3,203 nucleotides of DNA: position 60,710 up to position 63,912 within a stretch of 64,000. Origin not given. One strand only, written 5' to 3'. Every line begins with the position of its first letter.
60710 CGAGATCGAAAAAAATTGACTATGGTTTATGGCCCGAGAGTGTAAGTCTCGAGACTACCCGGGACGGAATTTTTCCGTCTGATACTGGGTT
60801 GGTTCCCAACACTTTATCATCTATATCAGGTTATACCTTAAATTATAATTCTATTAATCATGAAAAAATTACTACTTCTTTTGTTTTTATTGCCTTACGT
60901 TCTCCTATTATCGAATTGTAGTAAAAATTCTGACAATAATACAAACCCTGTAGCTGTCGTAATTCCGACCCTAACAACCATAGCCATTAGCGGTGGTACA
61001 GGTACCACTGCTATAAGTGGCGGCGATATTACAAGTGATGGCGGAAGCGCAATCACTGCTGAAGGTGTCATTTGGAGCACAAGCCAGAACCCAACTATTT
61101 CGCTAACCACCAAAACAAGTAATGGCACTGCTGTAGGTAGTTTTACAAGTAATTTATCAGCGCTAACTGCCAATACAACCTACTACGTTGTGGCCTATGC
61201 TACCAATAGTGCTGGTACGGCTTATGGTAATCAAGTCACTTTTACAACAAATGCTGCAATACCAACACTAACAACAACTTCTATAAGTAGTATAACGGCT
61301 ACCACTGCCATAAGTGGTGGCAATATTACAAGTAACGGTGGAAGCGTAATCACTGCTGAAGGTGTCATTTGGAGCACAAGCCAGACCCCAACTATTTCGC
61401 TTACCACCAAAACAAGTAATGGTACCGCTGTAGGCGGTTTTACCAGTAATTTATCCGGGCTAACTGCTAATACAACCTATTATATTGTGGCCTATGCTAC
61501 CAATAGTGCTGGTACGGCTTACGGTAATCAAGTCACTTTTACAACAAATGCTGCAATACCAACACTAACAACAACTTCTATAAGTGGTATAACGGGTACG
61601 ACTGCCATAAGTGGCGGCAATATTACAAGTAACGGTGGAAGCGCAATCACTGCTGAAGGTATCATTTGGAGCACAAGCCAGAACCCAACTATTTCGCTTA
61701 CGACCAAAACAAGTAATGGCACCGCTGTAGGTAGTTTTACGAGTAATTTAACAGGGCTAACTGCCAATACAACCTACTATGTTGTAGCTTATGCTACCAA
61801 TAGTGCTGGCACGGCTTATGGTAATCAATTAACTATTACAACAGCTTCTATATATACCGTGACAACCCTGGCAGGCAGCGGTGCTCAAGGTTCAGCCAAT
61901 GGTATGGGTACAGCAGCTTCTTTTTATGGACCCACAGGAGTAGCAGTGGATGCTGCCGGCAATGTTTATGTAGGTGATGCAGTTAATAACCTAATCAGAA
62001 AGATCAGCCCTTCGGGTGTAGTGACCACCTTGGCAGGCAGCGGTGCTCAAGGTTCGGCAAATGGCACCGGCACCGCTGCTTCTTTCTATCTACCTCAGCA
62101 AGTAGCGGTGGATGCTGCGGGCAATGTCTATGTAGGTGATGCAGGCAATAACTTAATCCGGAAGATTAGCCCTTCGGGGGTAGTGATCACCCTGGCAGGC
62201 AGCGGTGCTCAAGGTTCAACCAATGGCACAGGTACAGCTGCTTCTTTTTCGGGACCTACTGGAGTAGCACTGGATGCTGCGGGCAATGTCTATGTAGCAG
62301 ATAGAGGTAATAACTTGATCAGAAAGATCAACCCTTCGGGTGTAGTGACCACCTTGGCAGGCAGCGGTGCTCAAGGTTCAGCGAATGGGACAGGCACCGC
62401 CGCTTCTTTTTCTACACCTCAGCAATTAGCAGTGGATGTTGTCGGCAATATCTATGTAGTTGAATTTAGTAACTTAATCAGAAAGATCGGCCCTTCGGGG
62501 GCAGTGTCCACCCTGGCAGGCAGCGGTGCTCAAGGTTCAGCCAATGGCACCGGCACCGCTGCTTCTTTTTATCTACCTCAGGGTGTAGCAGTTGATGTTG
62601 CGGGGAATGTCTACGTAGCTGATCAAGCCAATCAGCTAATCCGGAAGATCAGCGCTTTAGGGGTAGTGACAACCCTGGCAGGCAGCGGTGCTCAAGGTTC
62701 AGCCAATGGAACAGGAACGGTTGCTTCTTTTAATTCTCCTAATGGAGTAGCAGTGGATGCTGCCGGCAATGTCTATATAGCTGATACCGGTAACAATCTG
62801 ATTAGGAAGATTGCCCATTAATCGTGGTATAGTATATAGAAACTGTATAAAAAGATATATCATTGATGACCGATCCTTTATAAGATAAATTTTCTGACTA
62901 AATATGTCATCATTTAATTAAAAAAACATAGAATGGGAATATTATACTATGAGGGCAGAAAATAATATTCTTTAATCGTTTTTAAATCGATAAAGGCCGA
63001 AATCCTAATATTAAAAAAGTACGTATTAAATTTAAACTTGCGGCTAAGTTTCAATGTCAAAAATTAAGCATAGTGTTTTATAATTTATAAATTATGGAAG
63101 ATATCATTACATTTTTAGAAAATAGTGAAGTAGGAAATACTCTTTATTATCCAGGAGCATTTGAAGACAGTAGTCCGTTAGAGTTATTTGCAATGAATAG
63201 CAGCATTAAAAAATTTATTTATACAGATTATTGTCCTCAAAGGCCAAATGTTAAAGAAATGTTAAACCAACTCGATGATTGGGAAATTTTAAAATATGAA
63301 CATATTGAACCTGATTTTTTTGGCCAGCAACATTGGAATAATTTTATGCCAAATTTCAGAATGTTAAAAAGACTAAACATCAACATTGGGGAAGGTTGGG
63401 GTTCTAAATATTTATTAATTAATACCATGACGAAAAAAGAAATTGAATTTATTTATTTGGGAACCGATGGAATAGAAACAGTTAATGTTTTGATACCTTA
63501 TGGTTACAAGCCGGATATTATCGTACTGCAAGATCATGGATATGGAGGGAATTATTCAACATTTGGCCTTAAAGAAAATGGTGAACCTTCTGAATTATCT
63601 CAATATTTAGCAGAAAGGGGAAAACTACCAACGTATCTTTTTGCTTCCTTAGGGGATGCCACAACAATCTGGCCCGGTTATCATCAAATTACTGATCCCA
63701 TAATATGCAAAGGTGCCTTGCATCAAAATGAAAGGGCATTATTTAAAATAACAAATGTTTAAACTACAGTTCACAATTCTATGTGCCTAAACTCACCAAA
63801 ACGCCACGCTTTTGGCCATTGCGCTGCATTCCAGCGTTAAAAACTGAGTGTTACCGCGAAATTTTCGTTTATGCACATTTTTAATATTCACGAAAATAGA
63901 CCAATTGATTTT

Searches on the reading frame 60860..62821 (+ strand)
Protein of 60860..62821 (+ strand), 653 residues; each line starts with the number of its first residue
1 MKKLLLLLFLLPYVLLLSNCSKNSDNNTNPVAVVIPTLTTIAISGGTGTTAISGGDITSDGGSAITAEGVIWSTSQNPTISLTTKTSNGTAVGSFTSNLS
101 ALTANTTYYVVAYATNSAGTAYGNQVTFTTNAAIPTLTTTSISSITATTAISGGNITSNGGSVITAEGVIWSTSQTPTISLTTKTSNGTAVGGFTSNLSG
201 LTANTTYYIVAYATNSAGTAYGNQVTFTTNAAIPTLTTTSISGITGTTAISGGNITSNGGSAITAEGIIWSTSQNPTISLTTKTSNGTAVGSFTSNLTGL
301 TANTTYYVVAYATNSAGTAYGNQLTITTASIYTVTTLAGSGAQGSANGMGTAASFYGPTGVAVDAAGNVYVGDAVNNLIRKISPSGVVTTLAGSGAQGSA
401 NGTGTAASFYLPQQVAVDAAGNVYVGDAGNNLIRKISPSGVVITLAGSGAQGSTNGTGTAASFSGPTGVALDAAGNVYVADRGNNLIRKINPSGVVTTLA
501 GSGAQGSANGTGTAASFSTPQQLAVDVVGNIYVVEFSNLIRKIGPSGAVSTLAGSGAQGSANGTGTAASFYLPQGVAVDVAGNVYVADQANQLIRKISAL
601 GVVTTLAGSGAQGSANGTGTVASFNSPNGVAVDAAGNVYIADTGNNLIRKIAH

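Call 14: search_protein_families(library=pfam, proteins=[window:60860-62821:+], max_evalue=0.01)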
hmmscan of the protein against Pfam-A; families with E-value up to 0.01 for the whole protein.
window:60860-62821:+ (653 aa): 10 families
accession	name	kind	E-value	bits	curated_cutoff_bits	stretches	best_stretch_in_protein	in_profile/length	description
PF01436.27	NHL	-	8.3e-37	123.9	20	5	624-650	1-27/28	NHL repeat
PF25021.1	TEN_NHL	-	1.4e-32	113.5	27.1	5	563-612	134-181/357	Teneurin NHL domain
PF06739.17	SBBP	-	6e-10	39.4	20.5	0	627-641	15-29/38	Beta-propeller repeat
PF20067.5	SSL_N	-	2.1e-07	31.2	18.9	0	357-374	22-39/46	Strictosidine synthase-like, N-terminal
PF08450.18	SGL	-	4.9e-07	30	26.3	0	465-498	185-218/246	SMP-30/Gluconolactonase/LRE-like region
PF22701.2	Mala_s_1-like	-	1.3e-06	28.7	27.5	1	413-482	91-148/195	Mal s 1 allergenic protein-like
PF16974.11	NAR2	-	6.9e-05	22.9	26.6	0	87-129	85-129/142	High-affinity nitrate transporter accessory, Ig-like domain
PF05593.20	RHS_repeat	-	0.00011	22.9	22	0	373-391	2-20/38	RHS Repeat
PF00041.27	fn3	-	0.00057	20.5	25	0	286-318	44-74/84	Fibronectin type III domain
PF06977.17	SdiA-regulated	-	0.002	17.8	21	0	623-642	221-240/249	SdiA-regulated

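Call 34: find_homologous_proteins(query=window:60860-62818:+, max_evalue=1e-30)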
Query window:60860-62818:+ (653 aa): 7606 proteins with E <= 1e-30 among 8000 candidates; the best 120 are listed.
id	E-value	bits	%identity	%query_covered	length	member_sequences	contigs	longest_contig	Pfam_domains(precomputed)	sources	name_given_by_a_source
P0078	0.0e+0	1464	61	46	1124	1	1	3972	PF09603.16,PF16974.12,PF25059.2,PF23376.2,PF00041.28,PF26747.1,PF10179.16,PF16656.12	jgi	jgi:uncharacterized protein (TIGR02145 family)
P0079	0.0e+0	1371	59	47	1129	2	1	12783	PF09603.16,PF16974.12,PF25059.2,PF00041.28,PF26747.1,PF16656.12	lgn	-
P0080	0.0e+0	1294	100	100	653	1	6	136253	PF20067.6,PF01436.28,PF25021.2,PF06739.18,PF08450.19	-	-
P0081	0.0e+0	1292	100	100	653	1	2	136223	PF20067.6,PF01436.28,PF25021.2,PF06739.18,PF08450.19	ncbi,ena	-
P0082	0.0e+0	1207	62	42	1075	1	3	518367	PF16974.12,PF25059.2,PF26696.1,PF07603.18,PF11061.15,PF00041.28,PF16656.12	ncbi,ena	-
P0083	0.0e+0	1205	54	45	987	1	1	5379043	PF16974.12,PF25059.2,PF11061.15,PF00041.28,PF26747.1,PF10179.16,PF16656.12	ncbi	-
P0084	0.0e+0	1185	56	47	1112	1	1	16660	PF09603.16,PF16974.12,PF25059.2,PF00041.28,PF26747.1,PF10179.16,PF16656.12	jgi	jgi:uncharacterized protein (TIGR02145 family)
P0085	0.0e+0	1176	56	49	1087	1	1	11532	PF07494.18,PF06977.18,PF13449.13,PF02393.22,PF24684.2,PF01436.28,PF25021.2,PF06739.18,PF08450.19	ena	-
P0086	0.0e+0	1170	52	45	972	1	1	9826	PF16974.12,PF25059.2,PF00041.28,PF16656.12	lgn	-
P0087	0.0e+0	1160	55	45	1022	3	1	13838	PF09603.16,PF16974.12,PF25059.2,PF00041.28,PF26747.1,PF16656.12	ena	-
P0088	0.0e+0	1152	59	46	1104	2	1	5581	PF09603.16,PF16974.12,PF25059.2,PF07603.18,PF00041.28,PF26747.1,PF10179.16,PF16656.12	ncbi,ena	-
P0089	0.0e+0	1150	64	46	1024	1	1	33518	PF09603.16,PF16974.12,PF25059.2,PF00041.28,PF26747.1,PF16656.12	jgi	jgi:uncharacterized protein (TIGR02145 family)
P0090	0.0e+0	1149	56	45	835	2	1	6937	PF16974.12,PF25059.2,PF00041.28,PF10179.16,PF16656.12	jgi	-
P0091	0.0e+0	1139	58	45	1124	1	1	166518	PF09603.16,PF16974.12,PF25059.2,PF24489.2,PF00041.28,PF16656.12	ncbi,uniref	ncbi:FISUMP domain-containing protein [Tenuifilum osseticum]|uniref:FISUMP domain-containing protein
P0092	0.0e+0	1131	54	51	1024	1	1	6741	PF09603.16,PF16974.12,PF25059.2,PF00041.28,PF26747.1,PF16656.12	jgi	jgi:uncharacterized protein (TIGR02145 family)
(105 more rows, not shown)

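Call 35: find_encoding_contigs(protein=P0081, flank=4000, max_places=6)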
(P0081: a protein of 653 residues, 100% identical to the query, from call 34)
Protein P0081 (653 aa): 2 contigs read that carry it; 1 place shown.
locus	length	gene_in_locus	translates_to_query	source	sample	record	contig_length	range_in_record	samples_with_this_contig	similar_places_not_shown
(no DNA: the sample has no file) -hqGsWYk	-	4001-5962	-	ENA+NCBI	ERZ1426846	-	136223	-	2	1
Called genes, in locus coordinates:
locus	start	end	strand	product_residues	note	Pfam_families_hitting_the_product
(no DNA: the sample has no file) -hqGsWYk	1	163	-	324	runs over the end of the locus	PF03544:TonB_C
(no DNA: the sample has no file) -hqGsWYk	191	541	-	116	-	PF02261:Asp_decarbox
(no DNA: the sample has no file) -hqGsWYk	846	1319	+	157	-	PF03449:GreA_GreB_N, PF01272:GreA_GreB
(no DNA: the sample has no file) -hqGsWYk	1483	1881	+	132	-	PF11969:DcpS_C, PF01230:HIT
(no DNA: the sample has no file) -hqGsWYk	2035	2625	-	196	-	PF02075:RuvC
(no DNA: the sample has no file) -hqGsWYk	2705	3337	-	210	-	PF03588:Leu_Phe_trans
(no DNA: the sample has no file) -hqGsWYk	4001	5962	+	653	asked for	PF08450:SGL (faint), PF06739:SBBP (faint), PF20067:SSL_N (faint), PF01436:NHL (weak), PF25021:TEN_NHL (weak), PF01436:NHL (weak)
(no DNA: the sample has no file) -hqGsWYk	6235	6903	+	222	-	-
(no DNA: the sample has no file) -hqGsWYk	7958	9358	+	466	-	PF08811:DUF1800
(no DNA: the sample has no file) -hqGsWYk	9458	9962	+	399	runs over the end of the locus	PF07394:DUF1501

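Call 36: find_encoding_contigs(protein=P0080, flank=4000, max_places=8)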
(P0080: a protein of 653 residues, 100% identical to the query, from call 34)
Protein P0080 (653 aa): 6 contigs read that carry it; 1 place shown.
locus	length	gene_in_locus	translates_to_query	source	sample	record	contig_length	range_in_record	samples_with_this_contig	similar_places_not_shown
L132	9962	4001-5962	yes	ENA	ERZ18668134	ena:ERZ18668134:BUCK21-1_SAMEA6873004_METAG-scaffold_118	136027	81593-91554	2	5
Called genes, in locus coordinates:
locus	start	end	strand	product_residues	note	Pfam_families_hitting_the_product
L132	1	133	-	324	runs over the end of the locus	PF03544:TonB_C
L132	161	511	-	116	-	PF02261:Asp_decarbox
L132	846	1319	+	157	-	PF03449:GreA_GreB_N, PF01272:GreA_GreB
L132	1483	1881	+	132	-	PF11969:DcpS_C, PF01230:HIT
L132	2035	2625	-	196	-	PF02075:RuvC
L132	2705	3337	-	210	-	PF03588:Leu_Phe_trans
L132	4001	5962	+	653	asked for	PF08450:SGL (faint), PF06739:SBBP (faint), PF20067:SSL_N (faint), PF01436:NHL (weak), PF25021:TEN_NHL (weak), PF01436:NHL (weak)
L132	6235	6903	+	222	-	-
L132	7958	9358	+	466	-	PF08811:DUF1800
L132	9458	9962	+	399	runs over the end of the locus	PF07394:DUF1501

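Call 41: search_protein_families(library=ncbifam, proteins=[window:60860-62818:+], max_evalue=0.01)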
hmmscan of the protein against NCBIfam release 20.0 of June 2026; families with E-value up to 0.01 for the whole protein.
window:60860-62818:+ (653 aa): 4 families
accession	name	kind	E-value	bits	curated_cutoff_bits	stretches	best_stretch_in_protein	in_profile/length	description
NF035926.1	scyF_NHL_VPEP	equivalog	2.4e-28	99.4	350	3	398-535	140-264/376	scytonemin biosynthesis PEP-CTERM protein ScyF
NF049889.1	AlphArabdaseBT0360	equivalog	3.2e-26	92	600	3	1-132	1-131/639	arabinan endo-1,5-alpha-L-arabinosidase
NF033206.1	ScyE_fam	subfamily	9.7e-08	31.9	80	1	413-591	143-322/333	ScyD/ScyE family protein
NF047780.1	LIC12708_fam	subfamily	5.3e-05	22.2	150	0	475-533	67-135/391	LIC_12708 family protein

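Call 42: search_protein_families(library=padloc, proteins=[window:60860-62818:+], max_evalue=0.01)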
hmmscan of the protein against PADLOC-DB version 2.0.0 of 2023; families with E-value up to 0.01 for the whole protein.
window:60860-62818:+ (653 aa): 1 family
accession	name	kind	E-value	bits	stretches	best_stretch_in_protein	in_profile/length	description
PDLC04043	PD-T4-6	-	1.1e-11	42.4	5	562-651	352-429/452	-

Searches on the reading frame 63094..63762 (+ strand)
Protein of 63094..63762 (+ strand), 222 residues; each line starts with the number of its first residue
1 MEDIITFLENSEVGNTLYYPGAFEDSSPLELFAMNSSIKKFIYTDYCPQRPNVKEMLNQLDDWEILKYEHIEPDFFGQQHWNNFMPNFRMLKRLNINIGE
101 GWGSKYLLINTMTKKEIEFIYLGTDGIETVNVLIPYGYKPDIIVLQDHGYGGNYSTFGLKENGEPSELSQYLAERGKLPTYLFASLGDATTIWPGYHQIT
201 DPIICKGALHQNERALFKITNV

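Call 14: search_protein_families(library=pfam, proteins=[window:63094-63762:+], max_evalue=0.01)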
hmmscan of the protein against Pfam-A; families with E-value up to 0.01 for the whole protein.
window:63094-63762:+ (222 aa): 0 families

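Call 41: search_protein_families(library=ncbifam, proteins=[window:63094-63759:+], max_evalue=0.01)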
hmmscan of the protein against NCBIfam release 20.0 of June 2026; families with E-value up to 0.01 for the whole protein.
window:63094-63759:+ (222 aa): 0 families

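Call 42: search_protein_families(library=padloc, proteins=[window:63094-63759:+], max_evalue=0.01)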
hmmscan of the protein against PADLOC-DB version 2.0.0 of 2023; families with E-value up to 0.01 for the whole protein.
window:63094-63759:+ (222 aa): 0 families

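Call 78: predict_structure(protein=window:63094-63759:+)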
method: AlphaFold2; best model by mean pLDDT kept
length: 222 residues; sequences in the alignment: 1
mean_pLDDT: 44.4   pTM: 0.36
mean pLDDT of the five models: 44.4, 35.8, 32.0, 29.1, 29.0
residues with pLDDT >= 90: 0; 70-90: 0; 50-70: 77; < 50: 145
segments of 3 or more residues with pLDDT < 50: 1-30, 51-53, 72-94, 110-123, 131-137, 148-161, 175-222
pLDDT, mean of each block of 10 residues (from residue 1): 39 42 40 55 55 54 62 44 45 51 52 42 49 49 49 42 52 45 30 27 27 30 26
secondary structure, 60 per line:
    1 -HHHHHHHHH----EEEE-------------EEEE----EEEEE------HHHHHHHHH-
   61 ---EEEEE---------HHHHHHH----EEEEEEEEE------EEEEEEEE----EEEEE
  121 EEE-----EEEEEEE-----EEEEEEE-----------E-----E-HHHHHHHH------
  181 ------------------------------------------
elements in order: H2-10 E15-18 E32-35 E40-44 H51-59 E64-68 H78-84 E89-97 E104-111 E116-123 E129-135 E141-147 H167-174
